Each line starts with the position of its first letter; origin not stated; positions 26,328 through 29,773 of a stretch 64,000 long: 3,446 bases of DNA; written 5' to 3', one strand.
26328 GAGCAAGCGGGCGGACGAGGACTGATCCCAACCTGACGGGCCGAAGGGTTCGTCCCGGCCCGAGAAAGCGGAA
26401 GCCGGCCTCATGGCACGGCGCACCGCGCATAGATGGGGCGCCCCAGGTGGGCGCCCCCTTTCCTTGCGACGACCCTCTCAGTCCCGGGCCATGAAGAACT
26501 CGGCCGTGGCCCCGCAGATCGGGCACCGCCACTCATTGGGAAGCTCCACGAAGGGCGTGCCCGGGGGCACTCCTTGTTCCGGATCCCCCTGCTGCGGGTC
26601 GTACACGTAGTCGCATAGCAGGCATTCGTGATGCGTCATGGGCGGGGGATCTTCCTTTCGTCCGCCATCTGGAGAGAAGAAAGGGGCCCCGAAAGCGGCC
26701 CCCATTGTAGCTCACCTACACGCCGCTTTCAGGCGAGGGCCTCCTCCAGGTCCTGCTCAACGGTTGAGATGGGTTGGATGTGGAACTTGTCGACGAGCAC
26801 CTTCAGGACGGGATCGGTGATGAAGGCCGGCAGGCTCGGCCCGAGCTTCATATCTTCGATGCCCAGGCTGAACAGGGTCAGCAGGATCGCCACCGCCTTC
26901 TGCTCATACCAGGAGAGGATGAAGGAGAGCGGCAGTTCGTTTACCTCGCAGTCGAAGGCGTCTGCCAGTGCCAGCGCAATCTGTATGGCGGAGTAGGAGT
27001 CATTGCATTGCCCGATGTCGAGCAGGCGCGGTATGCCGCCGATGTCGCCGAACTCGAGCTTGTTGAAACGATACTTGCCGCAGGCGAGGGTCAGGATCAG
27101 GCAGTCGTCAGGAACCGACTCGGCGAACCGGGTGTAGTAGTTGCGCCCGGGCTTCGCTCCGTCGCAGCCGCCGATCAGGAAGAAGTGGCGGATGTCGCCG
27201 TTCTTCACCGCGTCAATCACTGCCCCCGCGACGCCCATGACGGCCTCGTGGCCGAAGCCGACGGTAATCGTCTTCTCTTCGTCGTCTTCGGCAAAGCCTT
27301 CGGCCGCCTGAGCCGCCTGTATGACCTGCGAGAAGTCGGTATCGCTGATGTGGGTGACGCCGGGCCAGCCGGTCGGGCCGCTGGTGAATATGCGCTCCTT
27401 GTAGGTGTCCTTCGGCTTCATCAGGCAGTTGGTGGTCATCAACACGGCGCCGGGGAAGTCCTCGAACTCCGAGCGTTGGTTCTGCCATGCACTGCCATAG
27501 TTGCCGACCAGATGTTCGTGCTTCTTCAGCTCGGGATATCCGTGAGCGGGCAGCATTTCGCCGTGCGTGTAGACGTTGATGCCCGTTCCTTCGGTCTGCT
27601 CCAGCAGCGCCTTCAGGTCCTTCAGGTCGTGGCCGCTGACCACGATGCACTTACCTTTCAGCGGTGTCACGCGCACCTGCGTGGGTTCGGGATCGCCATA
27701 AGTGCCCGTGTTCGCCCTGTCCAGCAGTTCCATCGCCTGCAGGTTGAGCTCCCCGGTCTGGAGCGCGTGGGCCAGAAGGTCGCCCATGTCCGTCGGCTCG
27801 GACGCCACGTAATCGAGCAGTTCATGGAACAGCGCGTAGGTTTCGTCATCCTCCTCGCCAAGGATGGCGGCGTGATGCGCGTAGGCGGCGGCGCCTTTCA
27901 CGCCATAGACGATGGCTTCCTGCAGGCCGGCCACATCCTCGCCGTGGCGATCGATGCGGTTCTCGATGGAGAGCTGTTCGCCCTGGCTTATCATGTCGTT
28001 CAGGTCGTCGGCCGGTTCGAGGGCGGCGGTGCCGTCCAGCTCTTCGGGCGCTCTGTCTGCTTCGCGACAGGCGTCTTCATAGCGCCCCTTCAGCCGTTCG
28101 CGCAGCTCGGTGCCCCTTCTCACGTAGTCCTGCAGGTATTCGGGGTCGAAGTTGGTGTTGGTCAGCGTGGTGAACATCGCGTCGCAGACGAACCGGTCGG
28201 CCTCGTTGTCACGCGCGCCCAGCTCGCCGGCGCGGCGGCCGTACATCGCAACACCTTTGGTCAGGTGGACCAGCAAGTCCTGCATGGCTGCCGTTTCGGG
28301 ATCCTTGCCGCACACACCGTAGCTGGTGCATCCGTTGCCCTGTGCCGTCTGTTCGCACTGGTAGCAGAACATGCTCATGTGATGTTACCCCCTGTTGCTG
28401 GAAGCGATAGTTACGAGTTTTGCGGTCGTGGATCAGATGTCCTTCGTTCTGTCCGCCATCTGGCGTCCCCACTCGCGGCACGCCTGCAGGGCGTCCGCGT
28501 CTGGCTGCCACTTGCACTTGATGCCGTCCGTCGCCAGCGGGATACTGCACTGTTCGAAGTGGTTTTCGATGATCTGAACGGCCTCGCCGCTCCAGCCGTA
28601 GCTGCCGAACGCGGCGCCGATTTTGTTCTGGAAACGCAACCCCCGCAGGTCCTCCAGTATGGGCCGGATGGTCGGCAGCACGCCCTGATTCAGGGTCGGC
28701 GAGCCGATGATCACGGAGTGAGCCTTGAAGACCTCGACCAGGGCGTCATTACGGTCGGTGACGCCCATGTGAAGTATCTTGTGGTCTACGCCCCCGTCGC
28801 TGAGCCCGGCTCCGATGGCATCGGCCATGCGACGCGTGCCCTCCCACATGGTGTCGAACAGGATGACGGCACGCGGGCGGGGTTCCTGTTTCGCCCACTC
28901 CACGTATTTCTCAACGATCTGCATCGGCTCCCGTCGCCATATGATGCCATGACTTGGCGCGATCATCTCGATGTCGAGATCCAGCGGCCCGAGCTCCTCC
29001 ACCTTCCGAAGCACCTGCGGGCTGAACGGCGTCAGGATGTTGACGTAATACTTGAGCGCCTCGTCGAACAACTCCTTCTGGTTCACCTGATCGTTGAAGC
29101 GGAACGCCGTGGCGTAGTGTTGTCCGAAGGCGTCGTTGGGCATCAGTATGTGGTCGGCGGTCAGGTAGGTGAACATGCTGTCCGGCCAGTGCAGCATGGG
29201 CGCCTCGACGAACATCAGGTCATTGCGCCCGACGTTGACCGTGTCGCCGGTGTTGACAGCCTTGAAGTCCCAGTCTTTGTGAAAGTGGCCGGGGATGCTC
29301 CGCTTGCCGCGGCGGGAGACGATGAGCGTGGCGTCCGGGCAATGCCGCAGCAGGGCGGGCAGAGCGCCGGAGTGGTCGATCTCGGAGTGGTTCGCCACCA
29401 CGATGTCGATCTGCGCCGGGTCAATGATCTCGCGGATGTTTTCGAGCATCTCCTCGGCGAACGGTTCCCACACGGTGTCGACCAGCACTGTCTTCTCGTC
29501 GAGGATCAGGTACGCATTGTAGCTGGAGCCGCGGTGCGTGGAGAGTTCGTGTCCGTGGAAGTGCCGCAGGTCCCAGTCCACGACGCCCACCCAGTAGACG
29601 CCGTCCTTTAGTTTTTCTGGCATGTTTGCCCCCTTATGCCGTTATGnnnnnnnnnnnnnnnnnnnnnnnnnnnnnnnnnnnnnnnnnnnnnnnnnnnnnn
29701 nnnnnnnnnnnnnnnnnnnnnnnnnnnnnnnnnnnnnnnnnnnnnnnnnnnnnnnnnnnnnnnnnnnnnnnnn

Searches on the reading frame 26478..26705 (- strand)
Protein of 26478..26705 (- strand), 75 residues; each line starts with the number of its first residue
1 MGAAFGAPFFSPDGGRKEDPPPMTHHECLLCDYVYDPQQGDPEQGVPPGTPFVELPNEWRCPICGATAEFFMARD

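Call 72: search_protein_families(library=pfam, proteins=[window:26478-26705:-], max_evalue=0.01)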
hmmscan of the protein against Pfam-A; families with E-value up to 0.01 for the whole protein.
window:26478-26705:- (75 aa): 2 families
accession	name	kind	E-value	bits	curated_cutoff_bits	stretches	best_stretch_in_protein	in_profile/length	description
PF00301.25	Rubredoxin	-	3e-21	75.6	23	1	26-71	2-47/47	Rubredoxin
PF21349.2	RUBY_RBDX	-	0.00011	21.9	26.5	1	60-71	18-29/30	Rubrerythrin, rubredoxin-like domain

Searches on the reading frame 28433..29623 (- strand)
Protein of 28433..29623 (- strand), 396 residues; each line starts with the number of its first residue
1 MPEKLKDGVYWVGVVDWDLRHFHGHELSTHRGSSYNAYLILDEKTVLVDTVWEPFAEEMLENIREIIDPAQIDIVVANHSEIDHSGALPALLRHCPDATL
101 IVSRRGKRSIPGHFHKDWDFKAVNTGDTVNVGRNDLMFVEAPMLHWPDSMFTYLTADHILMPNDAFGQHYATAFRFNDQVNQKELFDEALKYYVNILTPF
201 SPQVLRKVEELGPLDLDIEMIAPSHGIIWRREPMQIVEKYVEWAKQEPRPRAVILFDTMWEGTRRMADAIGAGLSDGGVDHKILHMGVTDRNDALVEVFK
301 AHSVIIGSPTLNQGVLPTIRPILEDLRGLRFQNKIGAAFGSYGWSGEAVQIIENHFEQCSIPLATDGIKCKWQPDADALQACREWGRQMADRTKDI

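Call 3: search_protein_families(library=pfam, proteins=[window:28433-29623:-], max_evalue=0.01)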
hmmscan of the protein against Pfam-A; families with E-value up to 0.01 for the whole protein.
window:28433-29623:- (396 aa): 5 families
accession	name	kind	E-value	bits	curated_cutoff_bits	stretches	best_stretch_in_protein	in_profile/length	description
PF19583.5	ODP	-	5.9e-18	65.9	27.2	1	35-226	3-194/194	ODP family beta lactamase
PF00753.33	Lactamase_B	-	1.8e-11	44.8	22.7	1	34-224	5-195/196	Metallo-beta-lactamase superfamily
PF00258.30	Flavodoxin_1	-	1.8e-10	41.6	25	1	254-385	1-142/143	Flavodoxin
PF12706.13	Lactamase_B_2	-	2.3e-06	27.8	27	1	45-147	2-116/200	Beta-lactamase superfamily domain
PF16661.11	Lactamase_B_6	-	0.0015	18.4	27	1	40-95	3-59/193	Metallo-beta-lactamase superfamily domain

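Call 4: search_protein_families(library=ncbifam, proteins=[window:28433-29623:-], max_evalue=0.01)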
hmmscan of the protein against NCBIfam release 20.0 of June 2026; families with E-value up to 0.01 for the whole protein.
window:28433-29623:- (396 aa): 14 families
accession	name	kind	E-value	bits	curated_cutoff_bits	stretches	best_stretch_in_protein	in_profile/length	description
NF008887.0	PRK11921.1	equivalog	2.1e-169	563.6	635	1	4-393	4-395/396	anaerobic nitric oxide reductase flavorubredoxin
NF003954.0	PRK05452.1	equivalog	7.3e-144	480.2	711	1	4-391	4-394/479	anaerobic nitric oxide reductase flavorubredoxin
TIGR01753.1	flav_short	equivalog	2.2e-17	63.8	123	1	254-390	3-140/140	flavodoxin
NF004049.0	PRK05568.1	equivalog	8.9e-10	39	206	1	260-390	12-140/142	flavodoxin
NF005216.0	PRK06703.1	subfamily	2.4e-08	34.2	127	1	251-392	3-146/151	flavodoxin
NF000469.2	CAR_gen_B3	exception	9.7e-08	31.4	500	1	42-107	82-147/311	CAR family subclass B3 metallo-beta-lactamase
NF004050.0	PRK05569.1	subfamily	4e-07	30.5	136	1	266-388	18-138/141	flavodoxin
NF012229.1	bla_class_B_core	domain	2.1e-06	28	100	1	36-150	17-134/139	metallo-beta-lactamase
NF005246.0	PRK06756.1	subfamily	5.8e-06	26.3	130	1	252-390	4-144/148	flavodoxin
NF033105.1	bla_subclass_B3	equivalog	2e-05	24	240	1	37-111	25-100/257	subclass B3 metallo-beta-lactamase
NF000059.1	tet_redox_37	exception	0.00027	21.6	225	1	190-264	2-74/108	tetracycline resistance NADPH-dependent oxidoreductase Tet(37)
NF045584.1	cas14_MBL_CASP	equivalog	0.001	17.5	800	1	62-95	41-74/612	type VII CRISPR-associated protein Cas14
NF000438.2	blaPOM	exception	0.0016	17.7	610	1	41-100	64-123/286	POM family subclass B3 metallo-beta-lactamase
NF040644.1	blaPAM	exception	0.0079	15.3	615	0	37-95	59-119/287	PAM family subclass B3 metallo-beta-lactamase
